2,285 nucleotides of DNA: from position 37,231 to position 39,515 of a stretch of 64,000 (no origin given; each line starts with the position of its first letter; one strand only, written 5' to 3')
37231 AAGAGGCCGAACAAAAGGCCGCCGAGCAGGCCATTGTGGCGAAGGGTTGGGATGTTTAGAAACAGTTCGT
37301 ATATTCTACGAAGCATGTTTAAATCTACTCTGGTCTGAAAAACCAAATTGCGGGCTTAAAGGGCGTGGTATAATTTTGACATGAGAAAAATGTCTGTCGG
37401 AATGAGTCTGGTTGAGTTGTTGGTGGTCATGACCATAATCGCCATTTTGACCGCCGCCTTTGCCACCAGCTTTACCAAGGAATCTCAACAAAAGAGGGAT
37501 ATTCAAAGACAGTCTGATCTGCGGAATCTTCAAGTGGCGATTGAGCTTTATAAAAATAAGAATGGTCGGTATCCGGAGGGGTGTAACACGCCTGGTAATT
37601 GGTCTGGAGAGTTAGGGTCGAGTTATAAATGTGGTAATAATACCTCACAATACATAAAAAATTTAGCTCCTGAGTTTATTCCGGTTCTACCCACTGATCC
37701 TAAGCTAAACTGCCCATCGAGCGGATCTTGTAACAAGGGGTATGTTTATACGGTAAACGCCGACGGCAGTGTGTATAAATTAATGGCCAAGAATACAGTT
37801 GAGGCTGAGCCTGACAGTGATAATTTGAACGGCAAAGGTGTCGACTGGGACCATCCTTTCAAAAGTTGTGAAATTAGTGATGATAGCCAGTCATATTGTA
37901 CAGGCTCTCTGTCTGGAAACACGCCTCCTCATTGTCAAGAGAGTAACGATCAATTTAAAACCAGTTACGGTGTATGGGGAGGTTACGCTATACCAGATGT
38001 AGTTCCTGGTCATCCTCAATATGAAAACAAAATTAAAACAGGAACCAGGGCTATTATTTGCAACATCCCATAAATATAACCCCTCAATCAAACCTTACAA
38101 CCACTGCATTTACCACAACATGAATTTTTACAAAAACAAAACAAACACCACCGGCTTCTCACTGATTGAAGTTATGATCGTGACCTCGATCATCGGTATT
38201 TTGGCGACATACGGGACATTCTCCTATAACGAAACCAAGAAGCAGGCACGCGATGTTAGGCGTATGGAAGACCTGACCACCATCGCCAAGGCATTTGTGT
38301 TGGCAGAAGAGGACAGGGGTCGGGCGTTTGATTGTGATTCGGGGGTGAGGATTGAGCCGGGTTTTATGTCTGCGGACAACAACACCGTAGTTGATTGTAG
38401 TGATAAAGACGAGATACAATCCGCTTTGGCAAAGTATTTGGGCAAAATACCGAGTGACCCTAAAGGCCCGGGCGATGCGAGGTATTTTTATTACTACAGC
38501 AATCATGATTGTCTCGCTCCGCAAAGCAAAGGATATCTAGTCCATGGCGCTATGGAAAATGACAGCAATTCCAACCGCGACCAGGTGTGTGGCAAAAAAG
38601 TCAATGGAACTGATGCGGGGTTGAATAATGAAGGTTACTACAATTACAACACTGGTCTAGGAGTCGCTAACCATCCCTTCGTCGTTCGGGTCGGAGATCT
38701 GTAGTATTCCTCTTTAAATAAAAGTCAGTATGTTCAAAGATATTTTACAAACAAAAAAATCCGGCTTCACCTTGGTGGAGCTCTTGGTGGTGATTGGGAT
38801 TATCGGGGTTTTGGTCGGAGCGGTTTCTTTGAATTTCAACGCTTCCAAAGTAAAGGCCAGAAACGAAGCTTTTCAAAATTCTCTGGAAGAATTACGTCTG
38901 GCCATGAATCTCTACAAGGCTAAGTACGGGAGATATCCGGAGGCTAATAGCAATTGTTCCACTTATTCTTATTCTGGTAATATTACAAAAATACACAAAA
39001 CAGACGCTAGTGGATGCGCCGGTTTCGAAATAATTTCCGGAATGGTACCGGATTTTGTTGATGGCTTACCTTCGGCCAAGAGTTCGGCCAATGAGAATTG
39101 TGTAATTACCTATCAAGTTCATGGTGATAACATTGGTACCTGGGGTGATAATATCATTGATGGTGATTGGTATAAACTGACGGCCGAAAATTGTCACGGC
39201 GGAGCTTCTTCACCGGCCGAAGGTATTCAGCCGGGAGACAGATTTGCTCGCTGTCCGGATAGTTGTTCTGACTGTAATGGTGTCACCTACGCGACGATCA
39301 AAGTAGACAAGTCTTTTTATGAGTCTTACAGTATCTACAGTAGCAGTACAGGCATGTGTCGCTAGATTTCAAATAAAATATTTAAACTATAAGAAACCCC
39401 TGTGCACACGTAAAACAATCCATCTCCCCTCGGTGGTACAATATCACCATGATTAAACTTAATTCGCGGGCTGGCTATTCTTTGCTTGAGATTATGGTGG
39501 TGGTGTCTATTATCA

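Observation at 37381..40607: Five tandem prepilin genes in an alternating A-B-A-B-A paralog pattern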

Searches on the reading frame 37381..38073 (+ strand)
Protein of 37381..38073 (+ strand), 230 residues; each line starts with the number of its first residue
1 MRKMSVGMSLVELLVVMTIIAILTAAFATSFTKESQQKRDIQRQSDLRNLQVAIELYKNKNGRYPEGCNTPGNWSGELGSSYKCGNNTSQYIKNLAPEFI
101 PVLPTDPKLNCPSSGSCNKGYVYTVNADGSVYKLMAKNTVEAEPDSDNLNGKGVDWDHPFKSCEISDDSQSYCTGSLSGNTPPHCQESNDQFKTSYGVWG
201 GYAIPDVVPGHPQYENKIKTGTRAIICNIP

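Call 6: search_protein_families(library=pfam, proteins=[window:37381-38073:+], max_evalue=1)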
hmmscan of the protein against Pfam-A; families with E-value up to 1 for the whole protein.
window:37381-38073:+ (230 aa): 4 families
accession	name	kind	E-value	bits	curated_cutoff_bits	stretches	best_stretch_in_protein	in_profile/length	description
PF07963.17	N_methyl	-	0.00016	21.5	21.2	1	7-26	6-25/27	Prokaryotic N-terminal methylation motif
PF00060.32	Lig_chan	-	0.062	13.5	30.8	1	10-119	73-114/146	Ligand-gated ion channel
PF08334.16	T2SSG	-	0.11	12.9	21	1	39-66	10-37/108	Type II secretion system (T2SS), protein G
PF20130.4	DUF6520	-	0.26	12.1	25.4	0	15-47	6-37/83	Family of unknown function (DUF6520)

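Call 7: search_protein_families(library=ncbifam, proteins=[window:37381-38073:+], max_evalue=1)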
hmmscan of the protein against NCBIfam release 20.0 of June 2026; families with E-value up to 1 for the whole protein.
window:37381-38073:+ (230 aa): 15 families
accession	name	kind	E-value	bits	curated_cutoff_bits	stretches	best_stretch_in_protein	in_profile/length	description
TIGR01710.1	typeII_sec_gspG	equivalog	1.9e-07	31.1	88.85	1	7-66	2-61/134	type II secretion system major pseudopilin GspG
TIGR01708.2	typeII_sec_gspH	equivalog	2.4e-05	24.4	80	1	7-56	3-49/169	type II secretion system minor pseudopilin GspH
NF041013.1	T4P_ComGE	equivalog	0.00011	22.2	49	1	7-62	5-61/83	competence type IV pilus minor pilin ComGE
NF007800.0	PRK10506.1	equivalog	0.00019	21.3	158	1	4-49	7-52/163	prepilin peptidase-dependent protein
TIGR02532.1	IV_pilin_GFxxxE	domain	0.00083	19.1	16.3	1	7-26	3-22/24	prepilin-type N-terminal cleavage/methylation domain-containing protein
NF040999.1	pilin_ComGC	equivalog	0.0011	19.1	75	1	7-63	3-59/84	competence type IV pilus major pilin ComGC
NF041775.1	typeIV_PilA_Myxo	equivalog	0.0012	18.8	400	1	6-82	11-86/214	type IV pilin protein PilA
NF007862.0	PRK10574.1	equivalog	0.0046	17.1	138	1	6-34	5-33/145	prepilin peptidase-dependent pilin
NF047813.1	LIC13410_lipo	equivalog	0.021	15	180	1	13-53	5-45/123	LIC13410 family lipoprotein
TIGR01707.1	gspI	equivalog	0.04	14.4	44.35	1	7-39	1-33/101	type II secretion system minor pseudopilin GspI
TIGR02599.1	TIGR02599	subfamily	0.04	13.2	256.5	1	8-40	2-34/361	Verru_Chthon cassette protein C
NF007848.0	PRK10557.1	equivalog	0.054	12.8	120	1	2-49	7-54/192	prepilin peptidase-dependent protein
TIGR02596.1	TIGR02596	subfamily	0.065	13.3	70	1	9-42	2-34/196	Verru_Chthon cassette protein D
NF040982.1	ComGD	equivalog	0.073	13.5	70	1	7-40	3-35/139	competence type IV pilus minor pilin ComGD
NF041002.1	pilin_ComGF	equivalog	0.077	13.2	80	1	9-61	9-61/139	competence type IV pilus minor pilin ComGF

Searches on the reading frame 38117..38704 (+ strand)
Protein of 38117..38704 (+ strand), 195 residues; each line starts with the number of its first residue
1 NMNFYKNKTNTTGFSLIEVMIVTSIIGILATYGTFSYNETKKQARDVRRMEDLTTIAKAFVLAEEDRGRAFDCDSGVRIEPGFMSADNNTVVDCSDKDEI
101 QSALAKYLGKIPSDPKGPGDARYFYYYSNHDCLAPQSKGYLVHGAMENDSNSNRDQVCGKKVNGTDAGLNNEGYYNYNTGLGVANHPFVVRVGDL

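Call 6: search_protein_families(library=pfam, proteins=[window:38117-38704:+], max_evalue=1)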
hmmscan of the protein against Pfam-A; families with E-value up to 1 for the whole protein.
window:38117-38704:+ (195 aa): 3 families
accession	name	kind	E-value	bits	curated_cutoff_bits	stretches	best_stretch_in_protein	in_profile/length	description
PF07963.17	N_methyl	-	2.9e-06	27.1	21.2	1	11-31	4-24/27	Prokaryotic N-terminal methylation motif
PF16080.10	Phage_holin_2_3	-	0.11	13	28.8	1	12-43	18-47/56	Bacteriophage holin family HP1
PF06212.17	GRIM-19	-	0.17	12.3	25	1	9-67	21-77/132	GRIM-19 protein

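Call 7: search_protein_families(library=ncbifam, proteins=[window:38117-38704:+], max_evalue=1)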
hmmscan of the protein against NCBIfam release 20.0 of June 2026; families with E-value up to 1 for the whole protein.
window:38117-38704:+ (195 aa): 9 families
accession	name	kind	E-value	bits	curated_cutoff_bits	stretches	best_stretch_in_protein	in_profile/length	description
TIGR02532.1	IV_pilin_GFxxxE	domain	1.2e-06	28.1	16.3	1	12-33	2-23/24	prepilin-type N-terminal cleavage/methylation domain-containing protein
TIGR01708.2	typeII_sec_gspH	equivalog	3e-06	27.3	80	1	12-53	2-43/169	type II secretion system minor pseudopilin GspH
NF041775.1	typeIV_PilA_Myxo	equivalog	3.5e-06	27.1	400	1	10-82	9-83/214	type IV pilin protein PilA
TIGR01710.1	typeII_sec_gspG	equivalog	6.1e-06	26.3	88.85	1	13-117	2-96/134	type II secretion system major pseudopilin GspG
NF007862.0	PRK10574.1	equivalog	8.6e-06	25.9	138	1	10-78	3-71/145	prepilin peptidase-dependent pilin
NF007800.0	PRK10506.1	equivalog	4.3e-05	23.4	158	1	8-77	5-70/163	prepilin peptidase-dependent protein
NF041013.1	T4P_ComGE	equivalog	0.024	14.7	49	1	11-39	3-31/83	competence type IV pilus minor pilin ComGE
NF007848.0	PRK10557.1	equivalog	0.078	12.3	120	1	6-54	5-53/192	prepilin peptidase-dependent protein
NF040999.1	pilin_ComGC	equivalog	0.2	11.9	75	1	12-29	2-19/84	competence type IV pilus major pilin ComGC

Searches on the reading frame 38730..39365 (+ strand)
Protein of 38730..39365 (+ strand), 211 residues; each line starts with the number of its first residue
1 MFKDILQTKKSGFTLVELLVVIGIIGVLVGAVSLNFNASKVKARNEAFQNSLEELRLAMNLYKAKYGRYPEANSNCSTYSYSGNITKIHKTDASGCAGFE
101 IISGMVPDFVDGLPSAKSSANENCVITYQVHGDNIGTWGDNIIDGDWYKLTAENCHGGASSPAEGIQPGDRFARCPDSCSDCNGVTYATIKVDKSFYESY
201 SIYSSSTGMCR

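Call 6: search_protein_families(library=pfam, proteins=[window:38730-39365:+], max_evalue=1)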
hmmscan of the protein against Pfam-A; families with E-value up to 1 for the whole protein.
window:38730-39365:+ (211 aa): 2 families
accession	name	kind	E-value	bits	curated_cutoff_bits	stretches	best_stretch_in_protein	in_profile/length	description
PF07963.17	N_methyl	-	7e-08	32.2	21.2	1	9-32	3-26/27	Prokaryotic N-terminal methylation motif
PF08334.16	T2SSG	-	0.085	13.4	21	1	40-73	6-39/108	Type II secretion system (T2SS), protein G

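Call 7: search_protein_families(library=ncbifam, proteins=[window:38730-39365:+], max_evalue=1)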
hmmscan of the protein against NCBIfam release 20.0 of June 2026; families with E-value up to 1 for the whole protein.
window:38730-39365:+ (211 aa): 18 families
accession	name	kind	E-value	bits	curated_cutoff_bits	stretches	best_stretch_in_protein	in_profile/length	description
TIGR01710.1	typeII_sec_gspG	equivalog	9.1e-10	38.7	88.85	1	11-73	1-63/134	type II secretion system major pseudopilin GspG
TIGR01708.2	typeII_sec_gspH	equivalog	5.7e-08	32.9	80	1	11-53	2-48/169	type II secretion system minor pseudopilin GspH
TIGR02532.1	IV_pilin_GFxxxE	domain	2.2e-06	27.3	16.3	1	11-32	2-23/24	prepilin-type N-terminal cleavage/methylation domain-containing protein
NF040999.1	pilin_ComGC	equivalog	0.00025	21.2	75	1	11-70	2-61/84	competence type IV pilus major pilin ComGC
NF041775.1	typeIV_PilA_Myxo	equivalog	0.00029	20.9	400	1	9-69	9-69/214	type IV pilin protein PilA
TIGR02596.1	TIGR02596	subfamily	0.0004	20.5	70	1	13-39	1-27/196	Verru_Chthon cassette protein D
NF007862.0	PRK10574.1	equivalog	0.0004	20.5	138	1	8-30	2-24/145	prepilin peptidase-dependent pilin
NF040982.1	ComGD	equivalog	0.002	18.5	70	1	11-55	2-46/139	competence type IV pilus minor pilin ComGD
NF050051.1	FlagModPseD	domain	0.0042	15.7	670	1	27-70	30-73/640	flagellin modification protein PseD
NF007800.0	PRK10506.1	equivalog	0.018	14.9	158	1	7-30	5-28/163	prepilin peptidase-dependent protein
NF041013.1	T4P_ComGE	equivalog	0.03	14.4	49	1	9-60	2-54/83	competence type IV pilus minor pilin ComGE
TIGR01711.1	gspJ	equivalog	0.051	13.4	64.85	1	12-63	2-54/192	type II secretion system minor pseudopilin GspJ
TIGR01707.1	gspI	equivalog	0.052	14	44.35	1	12-76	1-64/101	type II secretion system minor pseudopilin GspI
TIGR02599.1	TIGR02599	subfamily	0.088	12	256.5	1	12-53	1-43/361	Verru_Chthon cassette protein C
NF006453.0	PRK08808.1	equivalog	0.096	11.7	295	1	8-60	4-57/211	type II secretion system protein J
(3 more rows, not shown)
